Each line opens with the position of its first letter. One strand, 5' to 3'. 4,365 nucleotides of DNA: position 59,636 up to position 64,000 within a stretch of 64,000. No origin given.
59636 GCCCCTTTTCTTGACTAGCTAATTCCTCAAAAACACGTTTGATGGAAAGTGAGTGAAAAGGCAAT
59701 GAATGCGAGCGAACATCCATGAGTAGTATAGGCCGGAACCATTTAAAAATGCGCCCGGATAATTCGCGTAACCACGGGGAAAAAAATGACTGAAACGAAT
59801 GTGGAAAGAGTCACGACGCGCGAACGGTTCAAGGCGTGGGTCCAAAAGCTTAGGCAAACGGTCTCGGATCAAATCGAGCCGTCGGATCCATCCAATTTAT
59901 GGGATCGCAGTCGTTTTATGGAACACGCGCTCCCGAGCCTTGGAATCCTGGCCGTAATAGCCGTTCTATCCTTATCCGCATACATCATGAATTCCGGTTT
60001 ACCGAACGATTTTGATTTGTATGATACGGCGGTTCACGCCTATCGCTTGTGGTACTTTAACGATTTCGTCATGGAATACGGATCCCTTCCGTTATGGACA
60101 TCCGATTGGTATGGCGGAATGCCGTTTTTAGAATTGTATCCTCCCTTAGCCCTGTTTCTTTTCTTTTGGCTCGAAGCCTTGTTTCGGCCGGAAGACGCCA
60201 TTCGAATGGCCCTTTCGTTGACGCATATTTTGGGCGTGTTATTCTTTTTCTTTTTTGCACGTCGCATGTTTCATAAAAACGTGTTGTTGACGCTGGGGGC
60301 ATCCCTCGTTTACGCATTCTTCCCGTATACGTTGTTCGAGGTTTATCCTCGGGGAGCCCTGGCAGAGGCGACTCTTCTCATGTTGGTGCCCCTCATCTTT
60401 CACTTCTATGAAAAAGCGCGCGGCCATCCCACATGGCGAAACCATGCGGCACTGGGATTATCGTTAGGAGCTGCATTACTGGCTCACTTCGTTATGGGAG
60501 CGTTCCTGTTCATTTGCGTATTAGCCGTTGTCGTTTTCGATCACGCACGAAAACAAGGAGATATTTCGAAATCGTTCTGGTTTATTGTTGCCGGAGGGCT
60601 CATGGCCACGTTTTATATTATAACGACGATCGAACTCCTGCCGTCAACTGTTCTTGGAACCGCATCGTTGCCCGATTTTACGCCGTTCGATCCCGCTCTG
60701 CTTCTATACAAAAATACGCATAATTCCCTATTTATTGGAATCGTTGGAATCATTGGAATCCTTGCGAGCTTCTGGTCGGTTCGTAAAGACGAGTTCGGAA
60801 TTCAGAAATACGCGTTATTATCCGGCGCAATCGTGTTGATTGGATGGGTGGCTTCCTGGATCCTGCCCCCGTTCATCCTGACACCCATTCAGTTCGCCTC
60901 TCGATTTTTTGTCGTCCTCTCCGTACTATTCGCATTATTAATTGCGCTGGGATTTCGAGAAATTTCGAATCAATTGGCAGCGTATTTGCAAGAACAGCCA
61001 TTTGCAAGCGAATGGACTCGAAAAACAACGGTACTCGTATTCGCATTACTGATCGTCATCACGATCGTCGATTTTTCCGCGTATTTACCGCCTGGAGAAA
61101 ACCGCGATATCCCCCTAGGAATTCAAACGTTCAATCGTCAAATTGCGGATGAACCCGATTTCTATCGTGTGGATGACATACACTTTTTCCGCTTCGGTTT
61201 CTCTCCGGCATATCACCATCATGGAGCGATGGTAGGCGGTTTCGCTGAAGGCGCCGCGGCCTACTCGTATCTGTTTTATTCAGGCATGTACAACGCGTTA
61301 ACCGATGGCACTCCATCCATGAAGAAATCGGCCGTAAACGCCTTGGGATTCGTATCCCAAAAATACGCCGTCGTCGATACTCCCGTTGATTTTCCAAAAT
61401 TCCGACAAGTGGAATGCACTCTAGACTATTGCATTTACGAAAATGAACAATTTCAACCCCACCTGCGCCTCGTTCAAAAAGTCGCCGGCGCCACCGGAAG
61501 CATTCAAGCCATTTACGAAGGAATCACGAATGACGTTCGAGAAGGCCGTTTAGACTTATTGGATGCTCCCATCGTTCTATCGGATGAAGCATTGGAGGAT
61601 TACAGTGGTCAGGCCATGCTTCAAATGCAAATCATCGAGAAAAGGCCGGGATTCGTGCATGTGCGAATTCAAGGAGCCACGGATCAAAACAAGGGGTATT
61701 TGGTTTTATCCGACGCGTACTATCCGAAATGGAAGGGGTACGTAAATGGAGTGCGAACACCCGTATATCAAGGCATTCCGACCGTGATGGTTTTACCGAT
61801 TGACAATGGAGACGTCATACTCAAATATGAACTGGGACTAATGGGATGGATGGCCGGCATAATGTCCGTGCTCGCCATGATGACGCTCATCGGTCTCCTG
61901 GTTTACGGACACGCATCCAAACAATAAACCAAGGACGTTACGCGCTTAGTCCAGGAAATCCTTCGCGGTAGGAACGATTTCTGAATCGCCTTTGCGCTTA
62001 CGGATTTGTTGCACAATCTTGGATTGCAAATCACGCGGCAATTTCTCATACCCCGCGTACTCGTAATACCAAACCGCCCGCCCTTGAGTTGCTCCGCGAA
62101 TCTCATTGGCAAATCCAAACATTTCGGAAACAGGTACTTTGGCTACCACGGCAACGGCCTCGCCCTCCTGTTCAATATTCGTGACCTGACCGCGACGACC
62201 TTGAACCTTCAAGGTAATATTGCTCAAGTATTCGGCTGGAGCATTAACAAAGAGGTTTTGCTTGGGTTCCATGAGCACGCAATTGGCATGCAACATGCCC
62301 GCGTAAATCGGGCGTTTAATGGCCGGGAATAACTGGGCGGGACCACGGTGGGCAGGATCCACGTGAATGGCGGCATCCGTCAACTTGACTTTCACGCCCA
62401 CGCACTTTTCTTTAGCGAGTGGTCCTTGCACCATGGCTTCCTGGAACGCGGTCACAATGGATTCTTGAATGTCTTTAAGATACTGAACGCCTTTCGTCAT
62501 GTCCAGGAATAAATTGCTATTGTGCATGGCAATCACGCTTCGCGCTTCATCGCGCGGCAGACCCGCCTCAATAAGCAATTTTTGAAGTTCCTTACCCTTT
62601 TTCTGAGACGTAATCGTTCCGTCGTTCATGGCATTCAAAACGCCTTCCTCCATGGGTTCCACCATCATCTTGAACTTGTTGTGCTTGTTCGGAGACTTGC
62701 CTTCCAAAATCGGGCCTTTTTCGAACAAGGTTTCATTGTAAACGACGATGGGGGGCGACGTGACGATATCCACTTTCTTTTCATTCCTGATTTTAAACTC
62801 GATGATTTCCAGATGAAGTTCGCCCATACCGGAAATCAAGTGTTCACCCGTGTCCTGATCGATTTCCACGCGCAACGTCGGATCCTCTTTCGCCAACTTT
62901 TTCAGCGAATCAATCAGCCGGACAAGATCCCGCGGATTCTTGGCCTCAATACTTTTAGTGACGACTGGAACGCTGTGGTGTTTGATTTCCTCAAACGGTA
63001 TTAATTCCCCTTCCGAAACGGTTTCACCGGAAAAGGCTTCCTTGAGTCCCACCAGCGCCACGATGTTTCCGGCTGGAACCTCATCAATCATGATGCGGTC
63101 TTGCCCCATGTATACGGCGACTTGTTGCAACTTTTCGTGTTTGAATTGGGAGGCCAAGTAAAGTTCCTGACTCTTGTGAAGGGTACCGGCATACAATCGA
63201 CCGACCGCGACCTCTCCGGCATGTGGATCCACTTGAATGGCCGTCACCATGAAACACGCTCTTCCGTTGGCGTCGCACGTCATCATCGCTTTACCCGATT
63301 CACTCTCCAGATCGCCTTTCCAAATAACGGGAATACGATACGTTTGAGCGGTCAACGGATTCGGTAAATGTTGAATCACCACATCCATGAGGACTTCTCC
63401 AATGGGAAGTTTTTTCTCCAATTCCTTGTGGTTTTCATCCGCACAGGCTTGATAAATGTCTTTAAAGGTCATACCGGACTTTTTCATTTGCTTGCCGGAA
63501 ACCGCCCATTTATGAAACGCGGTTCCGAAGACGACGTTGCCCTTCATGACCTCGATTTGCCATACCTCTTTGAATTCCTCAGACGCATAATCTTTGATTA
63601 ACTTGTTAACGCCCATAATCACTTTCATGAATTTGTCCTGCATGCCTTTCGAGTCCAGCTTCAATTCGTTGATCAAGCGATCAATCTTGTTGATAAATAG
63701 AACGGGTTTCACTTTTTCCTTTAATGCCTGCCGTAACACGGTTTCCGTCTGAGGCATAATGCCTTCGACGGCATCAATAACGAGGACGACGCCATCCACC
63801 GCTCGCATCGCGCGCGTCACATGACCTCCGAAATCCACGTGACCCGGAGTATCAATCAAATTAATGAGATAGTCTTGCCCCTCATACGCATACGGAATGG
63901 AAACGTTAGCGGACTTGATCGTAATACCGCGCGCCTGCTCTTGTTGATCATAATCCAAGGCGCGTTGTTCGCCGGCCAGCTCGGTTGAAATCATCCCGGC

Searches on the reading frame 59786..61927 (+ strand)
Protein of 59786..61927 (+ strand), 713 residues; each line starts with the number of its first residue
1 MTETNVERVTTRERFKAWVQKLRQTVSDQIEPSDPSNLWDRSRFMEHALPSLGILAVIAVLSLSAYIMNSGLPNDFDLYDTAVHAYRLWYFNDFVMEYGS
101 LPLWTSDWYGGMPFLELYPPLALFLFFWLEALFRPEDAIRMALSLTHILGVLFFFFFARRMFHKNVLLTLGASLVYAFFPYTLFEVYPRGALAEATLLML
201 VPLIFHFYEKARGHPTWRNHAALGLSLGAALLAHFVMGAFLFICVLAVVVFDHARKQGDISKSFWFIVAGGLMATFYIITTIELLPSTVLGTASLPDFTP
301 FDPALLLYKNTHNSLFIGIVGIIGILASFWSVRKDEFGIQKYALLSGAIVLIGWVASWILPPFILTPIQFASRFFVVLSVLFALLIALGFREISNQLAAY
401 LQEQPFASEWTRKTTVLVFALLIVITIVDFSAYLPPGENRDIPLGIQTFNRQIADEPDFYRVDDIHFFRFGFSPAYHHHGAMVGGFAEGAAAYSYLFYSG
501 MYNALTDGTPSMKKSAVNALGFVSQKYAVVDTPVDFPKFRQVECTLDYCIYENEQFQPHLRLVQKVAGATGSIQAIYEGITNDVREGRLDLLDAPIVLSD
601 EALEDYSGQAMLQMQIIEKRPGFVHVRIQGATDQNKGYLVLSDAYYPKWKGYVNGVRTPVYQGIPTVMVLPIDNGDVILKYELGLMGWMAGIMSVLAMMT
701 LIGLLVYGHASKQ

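Call 34: find_encoding_contigs(protein=window:59786-61927:+, flank=10000, max_places=2)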
Protein window:59786-61927:+ (713 aa): 2 contigs read that carry it; 1 place shown.
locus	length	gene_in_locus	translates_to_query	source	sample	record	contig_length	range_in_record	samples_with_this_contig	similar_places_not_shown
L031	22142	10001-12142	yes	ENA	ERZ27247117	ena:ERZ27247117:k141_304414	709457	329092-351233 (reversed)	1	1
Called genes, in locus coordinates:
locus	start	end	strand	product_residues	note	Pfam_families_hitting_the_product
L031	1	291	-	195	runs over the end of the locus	-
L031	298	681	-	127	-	-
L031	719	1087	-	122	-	-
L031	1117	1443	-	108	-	-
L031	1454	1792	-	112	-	-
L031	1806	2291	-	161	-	-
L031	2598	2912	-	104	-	PF13380:CoA_binding_2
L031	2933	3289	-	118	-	-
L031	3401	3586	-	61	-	-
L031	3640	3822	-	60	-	PF12646:DUF3783 (weak)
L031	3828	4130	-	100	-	-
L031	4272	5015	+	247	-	-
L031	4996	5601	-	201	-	PF01300:Sua5_yciO_yrdC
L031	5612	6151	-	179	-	-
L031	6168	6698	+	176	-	PF01467:CTP_transf_like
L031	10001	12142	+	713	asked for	-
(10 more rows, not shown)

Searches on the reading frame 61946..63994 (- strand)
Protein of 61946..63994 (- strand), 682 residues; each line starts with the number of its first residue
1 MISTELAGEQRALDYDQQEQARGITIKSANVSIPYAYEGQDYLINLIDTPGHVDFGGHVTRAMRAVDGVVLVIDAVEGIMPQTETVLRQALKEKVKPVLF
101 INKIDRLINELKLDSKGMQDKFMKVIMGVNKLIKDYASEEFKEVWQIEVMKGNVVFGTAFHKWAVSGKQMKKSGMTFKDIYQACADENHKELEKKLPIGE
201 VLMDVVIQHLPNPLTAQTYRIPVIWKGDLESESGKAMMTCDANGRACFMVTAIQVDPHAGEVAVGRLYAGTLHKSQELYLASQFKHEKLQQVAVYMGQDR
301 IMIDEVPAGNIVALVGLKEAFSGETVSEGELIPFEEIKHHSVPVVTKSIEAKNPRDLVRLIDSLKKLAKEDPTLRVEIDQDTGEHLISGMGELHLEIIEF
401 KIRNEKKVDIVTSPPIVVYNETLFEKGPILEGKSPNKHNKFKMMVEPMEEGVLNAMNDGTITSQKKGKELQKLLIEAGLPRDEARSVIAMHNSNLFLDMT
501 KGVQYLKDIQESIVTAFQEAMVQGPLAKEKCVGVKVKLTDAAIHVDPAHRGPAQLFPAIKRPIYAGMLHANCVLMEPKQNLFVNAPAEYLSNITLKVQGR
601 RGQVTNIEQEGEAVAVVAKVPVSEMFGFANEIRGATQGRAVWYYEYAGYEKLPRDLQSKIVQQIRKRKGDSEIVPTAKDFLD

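Call 32: find_encoding_contigs(protein=window:61946-63994:-, flank=10000, max_places=3)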
Protein window:61946-63994:- (682 aa): no gene with exactly this product is on record in the collection.
